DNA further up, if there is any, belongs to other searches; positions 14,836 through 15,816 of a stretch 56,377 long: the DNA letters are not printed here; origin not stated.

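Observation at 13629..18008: Translationally coupled enzyme operon: two paralogous unknown enzymes, a third unknown enzyme, a radical SAM/SPASM-like protein and a SAM methyltransferase, between the XRE switch and the head genes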

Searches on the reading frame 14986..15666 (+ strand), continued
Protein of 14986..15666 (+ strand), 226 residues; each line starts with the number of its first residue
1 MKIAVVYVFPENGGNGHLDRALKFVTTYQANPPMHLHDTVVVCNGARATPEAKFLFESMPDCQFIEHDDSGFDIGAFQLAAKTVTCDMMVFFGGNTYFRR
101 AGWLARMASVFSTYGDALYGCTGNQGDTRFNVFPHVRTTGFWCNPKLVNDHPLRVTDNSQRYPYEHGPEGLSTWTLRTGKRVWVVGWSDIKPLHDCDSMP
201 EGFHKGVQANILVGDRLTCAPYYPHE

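Call 93: list_cluster_members(proteins=[P0004, P0117, P0136, P0303, P0021])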
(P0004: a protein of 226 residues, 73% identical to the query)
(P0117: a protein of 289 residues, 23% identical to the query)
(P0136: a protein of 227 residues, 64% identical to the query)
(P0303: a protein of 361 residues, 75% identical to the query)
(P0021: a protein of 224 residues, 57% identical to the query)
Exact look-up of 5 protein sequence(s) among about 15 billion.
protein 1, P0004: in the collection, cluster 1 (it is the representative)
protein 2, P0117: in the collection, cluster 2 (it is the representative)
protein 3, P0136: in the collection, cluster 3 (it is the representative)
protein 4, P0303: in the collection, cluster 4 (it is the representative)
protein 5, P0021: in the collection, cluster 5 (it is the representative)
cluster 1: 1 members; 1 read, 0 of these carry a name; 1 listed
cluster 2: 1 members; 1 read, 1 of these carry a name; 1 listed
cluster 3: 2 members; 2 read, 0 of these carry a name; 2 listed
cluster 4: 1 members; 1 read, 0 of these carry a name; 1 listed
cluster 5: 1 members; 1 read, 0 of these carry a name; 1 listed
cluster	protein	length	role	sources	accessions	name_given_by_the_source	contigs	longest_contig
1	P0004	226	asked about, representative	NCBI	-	-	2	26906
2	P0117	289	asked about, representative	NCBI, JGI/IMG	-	hypothetical protein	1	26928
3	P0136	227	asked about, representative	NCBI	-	-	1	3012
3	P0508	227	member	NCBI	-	-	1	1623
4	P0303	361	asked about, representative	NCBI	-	-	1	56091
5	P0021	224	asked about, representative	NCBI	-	-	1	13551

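Call 95: find_encoding_contigs(protein=P0117, flank=8000, max_places=2)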
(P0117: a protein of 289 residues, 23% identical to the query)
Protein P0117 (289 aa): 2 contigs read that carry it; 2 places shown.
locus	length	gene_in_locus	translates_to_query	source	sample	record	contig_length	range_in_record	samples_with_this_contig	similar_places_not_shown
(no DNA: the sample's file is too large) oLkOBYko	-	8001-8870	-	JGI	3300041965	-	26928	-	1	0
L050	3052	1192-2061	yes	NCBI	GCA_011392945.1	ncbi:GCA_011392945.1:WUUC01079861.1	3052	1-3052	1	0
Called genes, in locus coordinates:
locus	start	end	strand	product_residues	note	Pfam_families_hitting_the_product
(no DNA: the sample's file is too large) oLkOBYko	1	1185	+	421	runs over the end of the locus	PF00005:ABC_tran, PF13304:AAA_21 (faint), PF14524:Wzt_C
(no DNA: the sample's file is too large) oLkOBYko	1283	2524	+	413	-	-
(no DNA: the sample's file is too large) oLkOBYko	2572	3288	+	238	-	PF13578:Methyltransf_24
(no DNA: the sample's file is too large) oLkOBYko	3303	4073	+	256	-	PF00483:NTP_transferase, PF12804:NTP_transf_3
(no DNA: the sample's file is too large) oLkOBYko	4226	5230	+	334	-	PF01073:3Beta_HSD, PF01370:Epimerase, PF02719:Polysacc_synt_2, PF04321:RmlD_sub_bind, PF05368:NmrA, PF07993:NAD_binding_4, PF08659:KR (weak), PF16363:GDP_Man_Dehyd, +1 more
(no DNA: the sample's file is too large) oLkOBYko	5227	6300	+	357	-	PF08421:Methyltransf_13, PF13489:Methyltransf_23, PF08241:Methyltransf_11 (weak), PF08242:Methyltransf_12, PF08484:Methyltransf_14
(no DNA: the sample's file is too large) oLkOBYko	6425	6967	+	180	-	PF00908:dTDP_sugar_isom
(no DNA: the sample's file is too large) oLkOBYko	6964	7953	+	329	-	PF01370:Epimerase, PF04321:RmlD_sub_bind, PF16363:GDP_Man_Dehyd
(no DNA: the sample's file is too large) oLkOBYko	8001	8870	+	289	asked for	-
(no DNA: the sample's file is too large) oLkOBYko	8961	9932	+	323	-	PF00535:Glycos_transf_2, PF13641:Glyco_tranf_2_3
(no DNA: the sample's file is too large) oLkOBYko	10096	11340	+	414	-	PF13439:Glyco_transf_4 (weak), PF00534:Glycos_transf_1, PF20706:GT4-conflict, PF13692:Glyco_trans_1_4, PF13524:Glyco_trans_1_2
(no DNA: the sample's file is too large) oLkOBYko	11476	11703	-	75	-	-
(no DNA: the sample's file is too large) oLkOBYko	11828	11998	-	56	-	-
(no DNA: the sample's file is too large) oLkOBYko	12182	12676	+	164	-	-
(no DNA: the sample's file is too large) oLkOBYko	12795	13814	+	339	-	-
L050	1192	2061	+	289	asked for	-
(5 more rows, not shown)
